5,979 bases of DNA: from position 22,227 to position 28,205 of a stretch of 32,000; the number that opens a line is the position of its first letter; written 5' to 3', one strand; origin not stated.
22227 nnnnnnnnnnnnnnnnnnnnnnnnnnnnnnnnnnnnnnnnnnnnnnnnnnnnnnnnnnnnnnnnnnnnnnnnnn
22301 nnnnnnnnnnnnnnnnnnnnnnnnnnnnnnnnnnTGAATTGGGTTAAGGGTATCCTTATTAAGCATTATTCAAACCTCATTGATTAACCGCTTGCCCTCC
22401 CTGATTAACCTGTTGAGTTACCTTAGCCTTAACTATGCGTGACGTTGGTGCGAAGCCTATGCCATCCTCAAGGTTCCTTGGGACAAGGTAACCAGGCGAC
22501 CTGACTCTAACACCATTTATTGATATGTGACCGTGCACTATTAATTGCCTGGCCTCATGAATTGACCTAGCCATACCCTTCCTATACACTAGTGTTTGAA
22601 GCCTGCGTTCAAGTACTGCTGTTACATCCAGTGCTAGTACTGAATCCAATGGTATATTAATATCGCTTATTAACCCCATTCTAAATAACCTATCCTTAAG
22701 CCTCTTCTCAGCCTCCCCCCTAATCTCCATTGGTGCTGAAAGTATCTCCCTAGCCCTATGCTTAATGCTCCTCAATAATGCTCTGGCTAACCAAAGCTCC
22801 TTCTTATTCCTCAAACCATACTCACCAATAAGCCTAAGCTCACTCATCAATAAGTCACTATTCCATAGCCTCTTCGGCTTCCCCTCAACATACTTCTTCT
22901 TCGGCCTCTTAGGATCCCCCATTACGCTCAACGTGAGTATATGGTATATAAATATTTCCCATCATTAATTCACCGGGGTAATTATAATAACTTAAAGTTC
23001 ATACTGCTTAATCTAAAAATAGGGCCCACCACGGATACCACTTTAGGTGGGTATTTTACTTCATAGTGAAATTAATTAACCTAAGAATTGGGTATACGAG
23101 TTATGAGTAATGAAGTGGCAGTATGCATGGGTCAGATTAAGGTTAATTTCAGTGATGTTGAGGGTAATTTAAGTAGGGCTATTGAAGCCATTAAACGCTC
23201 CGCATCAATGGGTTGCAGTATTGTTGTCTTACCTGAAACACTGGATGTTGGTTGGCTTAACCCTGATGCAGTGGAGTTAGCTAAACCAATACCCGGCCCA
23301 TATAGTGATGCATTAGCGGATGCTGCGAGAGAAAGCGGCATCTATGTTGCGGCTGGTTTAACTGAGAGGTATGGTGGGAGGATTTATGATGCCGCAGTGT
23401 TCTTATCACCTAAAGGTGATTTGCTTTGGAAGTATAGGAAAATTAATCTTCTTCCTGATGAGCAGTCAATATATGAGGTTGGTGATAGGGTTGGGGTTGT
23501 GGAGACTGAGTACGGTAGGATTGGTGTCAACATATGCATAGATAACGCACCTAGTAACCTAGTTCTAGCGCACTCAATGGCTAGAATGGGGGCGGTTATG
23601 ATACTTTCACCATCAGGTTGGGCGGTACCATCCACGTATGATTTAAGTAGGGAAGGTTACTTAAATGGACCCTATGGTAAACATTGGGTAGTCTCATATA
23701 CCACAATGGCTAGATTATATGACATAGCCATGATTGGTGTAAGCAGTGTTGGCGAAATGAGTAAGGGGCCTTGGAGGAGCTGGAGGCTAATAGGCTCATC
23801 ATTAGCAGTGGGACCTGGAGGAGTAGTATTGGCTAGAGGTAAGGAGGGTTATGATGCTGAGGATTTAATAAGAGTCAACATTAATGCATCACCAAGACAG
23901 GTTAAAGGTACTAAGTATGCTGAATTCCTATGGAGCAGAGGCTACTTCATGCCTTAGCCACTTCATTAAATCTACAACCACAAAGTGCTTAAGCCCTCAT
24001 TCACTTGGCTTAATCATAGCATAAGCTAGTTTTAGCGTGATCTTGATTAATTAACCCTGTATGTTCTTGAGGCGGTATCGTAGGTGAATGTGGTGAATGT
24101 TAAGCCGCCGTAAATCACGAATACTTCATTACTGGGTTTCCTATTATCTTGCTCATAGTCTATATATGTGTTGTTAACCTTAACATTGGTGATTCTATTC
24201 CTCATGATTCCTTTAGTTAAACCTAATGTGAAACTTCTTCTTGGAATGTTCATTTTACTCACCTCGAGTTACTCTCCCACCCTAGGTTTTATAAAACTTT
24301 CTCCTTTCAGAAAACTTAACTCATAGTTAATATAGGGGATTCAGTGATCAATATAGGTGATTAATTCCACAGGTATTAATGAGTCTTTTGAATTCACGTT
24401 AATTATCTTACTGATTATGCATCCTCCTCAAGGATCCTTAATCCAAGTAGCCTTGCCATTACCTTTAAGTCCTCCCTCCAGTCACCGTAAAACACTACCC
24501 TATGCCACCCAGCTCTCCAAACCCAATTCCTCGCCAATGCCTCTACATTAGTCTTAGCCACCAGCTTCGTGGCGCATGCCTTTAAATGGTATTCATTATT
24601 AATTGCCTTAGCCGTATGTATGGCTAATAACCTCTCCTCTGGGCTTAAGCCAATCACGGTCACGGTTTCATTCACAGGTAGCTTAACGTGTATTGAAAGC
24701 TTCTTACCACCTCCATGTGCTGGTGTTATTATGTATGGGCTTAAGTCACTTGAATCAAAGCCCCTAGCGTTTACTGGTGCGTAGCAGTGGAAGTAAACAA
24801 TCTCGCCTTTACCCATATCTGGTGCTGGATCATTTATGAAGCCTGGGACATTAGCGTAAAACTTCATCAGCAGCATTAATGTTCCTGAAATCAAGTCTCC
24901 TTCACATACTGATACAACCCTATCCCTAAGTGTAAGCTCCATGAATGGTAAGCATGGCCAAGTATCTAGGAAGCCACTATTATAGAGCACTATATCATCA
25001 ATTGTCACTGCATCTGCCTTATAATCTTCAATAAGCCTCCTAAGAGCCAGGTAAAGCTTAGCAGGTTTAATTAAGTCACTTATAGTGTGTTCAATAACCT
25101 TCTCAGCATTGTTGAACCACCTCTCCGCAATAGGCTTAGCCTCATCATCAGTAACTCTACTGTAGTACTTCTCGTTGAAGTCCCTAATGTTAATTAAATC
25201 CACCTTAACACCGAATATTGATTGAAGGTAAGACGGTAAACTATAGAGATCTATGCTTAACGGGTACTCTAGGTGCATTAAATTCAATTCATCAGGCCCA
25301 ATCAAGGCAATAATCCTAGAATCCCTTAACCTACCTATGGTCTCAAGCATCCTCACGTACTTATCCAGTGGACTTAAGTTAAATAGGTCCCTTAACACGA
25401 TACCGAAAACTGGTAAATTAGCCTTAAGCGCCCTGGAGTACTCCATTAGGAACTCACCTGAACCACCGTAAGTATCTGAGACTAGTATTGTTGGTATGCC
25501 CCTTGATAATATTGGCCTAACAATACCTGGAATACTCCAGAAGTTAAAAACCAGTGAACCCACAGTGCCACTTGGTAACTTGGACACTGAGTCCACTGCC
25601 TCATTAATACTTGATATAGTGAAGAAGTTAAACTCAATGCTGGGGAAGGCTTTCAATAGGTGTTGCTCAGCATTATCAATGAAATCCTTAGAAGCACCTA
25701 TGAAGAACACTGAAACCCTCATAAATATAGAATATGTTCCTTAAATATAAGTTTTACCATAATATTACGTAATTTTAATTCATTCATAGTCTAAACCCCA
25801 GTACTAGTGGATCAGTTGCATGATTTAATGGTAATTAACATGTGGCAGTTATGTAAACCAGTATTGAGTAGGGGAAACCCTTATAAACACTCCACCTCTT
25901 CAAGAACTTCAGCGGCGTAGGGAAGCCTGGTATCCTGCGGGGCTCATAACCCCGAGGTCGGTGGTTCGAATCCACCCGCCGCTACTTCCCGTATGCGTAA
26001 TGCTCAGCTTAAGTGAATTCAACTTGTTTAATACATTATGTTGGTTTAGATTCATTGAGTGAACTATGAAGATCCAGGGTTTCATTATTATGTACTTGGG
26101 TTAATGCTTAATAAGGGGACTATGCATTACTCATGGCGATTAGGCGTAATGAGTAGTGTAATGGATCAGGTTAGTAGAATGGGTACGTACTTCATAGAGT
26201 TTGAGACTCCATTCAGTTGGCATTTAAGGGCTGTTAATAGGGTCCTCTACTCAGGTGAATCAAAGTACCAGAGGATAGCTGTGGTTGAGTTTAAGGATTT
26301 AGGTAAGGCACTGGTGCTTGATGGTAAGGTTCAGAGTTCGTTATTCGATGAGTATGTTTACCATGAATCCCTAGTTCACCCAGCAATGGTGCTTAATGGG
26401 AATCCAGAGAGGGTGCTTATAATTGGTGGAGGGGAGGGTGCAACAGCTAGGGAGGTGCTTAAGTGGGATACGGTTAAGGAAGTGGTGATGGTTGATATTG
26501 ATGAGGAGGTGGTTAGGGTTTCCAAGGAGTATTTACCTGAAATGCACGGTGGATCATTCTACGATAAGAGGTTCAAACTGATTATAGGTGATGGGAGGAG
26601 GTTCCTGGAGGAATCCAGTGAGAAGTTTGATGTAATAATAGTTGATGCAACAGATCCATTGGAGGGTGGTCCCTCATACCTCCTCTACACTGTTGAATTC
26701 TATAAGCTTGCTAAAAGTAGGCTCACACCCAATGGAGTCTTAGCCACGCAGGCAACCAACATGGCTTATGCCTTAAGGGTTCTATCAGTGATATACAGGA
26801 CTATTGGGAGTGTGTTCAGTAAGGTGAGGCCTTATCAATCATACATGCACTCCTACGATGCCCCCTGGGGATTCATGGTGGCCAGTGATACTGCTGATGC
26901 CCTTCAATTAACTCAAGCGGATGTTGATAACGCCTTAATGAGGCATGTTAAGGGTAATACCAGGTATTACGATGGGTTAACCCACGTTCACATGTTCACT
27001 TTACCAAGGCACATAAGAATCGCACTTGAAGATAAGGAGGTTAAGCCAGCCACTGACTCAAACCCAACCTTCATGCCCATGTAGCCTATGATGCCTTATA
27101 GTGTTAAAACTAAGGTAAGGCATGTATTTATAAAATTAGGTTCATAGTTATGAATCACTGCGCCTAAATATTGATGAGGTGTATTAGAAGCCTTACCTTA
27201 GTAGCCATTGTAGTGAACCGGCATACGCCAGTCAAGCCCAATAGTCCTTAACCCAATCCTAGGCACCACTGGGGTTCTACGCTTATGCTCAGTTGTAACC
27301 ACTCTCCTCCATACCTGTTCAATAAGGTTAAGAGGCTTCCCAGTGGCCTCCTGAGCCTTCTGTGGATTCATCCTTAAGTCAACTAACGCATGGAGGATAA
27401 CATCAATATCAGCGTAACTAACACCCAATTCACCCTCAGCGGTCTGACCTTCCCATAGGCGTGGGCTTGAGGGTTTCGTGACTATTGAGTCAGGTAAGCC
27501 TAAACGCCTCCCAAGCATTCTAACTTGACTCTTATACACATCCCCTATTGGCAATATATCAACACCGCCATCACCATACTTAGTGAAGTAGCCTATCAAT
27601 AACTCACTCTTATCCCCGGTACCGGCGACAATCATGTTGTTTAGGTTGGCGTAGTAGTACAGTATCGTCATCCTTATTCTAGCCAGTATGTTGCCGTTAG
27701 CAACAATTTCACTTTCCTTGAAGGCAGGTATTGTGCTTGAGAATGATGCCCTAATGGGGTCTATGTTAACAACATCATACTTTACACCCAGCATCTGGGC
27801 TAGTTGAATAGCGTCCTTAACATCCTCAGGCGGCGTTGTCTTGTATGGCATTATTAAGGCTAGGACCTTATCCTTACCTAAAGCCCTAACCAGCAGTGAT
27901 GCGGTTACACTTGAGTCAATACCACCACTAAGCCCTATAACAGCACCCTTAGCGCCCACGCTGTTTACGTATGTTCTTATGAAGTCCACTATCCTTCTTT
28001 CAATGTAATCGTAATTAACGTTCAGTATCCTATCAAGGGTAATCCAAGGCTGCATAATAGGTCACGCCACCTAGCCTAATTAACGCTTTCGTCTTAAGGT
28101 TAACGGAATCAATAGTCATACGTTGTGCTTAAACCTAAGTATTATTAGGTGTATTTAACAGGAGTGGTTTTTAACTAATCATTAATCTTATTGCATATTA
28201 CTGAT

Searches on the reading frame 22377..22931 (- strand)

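Call 80: search_protein_families(library=pfam, proteins=[window:22377-22931:-], max_evalue=0.0001)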
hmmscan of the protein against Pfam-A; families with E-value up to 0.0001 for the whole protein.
window:22377-22931:- (184 aa): 1 family
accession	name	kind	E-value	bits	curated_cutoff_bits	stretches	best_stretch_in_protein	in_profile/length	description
PF01479.30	S4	-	1.3e-16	60.5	22.8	1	109-153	1-45/48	S4 domain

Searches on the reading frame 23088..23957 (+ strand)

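Call 80: search_protein_families(library=pfam, proteins=[window:23088-23957:+], max_evalue=0.0001)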
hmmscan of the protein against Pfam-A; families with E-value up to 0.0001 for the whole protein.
window:23088-23957:+ (289 aa): 1 family
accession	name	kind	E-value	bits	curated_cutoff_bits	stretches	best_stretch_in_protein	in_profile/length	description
PF00795.27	CN_hydrolase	-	3.1e-36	125.4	23.2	1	10-266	2-247/256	Carbon-nitrogen hydrolase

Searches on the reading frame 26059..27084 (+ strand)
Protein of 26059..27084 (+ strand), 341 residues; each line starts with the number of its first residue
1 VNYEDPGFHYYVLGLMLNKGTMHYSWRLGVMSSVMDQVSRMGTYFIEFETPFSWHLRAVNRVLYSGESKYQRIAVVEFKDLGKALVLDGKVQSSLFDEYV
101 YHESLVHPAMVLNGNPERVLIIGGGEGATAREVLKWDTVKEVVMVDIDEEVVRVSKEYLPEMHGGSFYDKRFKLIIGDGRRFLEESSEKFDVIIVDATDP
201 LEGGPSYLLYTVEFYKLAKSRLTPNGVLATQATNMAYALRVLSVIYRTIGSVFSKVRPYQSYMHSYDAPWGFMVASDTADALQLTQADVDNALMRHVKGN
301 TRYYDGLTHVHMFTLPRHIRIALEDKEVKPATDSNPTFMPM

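Call 80: search_protein_families(library=pfam, proteins=[window:26059-27084:+], max_evalue=0.0001)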
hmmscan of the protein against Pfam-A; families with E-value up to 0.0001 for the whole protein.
window:26059-27084:+ (341 aa): 3 families
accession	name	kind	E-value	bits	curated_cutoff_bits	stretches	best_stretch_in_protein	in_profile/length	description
PF01564.23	Spermine_synth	-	2.9e-51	174.1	22.9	1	99-278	2-179/186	Spermine/spermidine synthase domain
PF17284.7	Spermine_synt_N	-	1.6e-10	41.1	22.1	1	45-93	3-51/53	Spermidine synthase tetramerisation domain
PF13847.12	Methyltransf_31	-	1.1e-05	25.6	27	1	118-234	6-113/145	Methyltransferase domain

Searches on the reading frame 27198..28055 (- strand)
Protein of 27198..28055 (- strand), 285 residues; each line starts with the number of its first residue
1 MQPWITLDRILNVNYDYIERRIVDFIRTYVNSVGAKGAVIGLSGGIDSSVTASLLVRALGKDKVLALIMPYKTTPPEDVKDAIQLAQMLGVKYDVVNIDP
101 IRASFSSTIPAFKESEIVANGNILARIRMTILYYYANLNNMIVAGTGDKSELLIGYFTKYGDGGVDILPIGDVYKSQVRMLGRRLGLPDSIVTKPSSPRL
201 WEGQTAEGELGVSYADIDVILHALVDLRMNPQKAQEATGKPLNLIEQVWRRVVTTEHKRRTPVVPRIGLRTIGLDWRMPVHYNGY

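Call 81: search_protein_families(library=pfam, proteins=[window:27198-28055:-], max_evalue=0.0001)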
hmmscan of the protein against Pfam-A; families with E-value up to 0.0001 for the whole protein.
window:27198-28055:- (285 aa): 3 families
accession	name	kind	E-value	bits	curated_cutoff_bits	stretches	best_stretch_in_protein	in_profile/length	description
PF02540.23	NAD_synthase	-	3.9e-80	268.9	21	1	20-262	3-242/242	NAD synthase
PF03054.22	tRNA_Me_trans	-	2.5e-07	31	20.6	1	39-99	4-73/202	tRNA methyl transferase HUP domain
PF06508.19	QueC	-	9.5e-05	22.4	22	0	38-109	2-71/210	Queuosine biosynthesis protein QueC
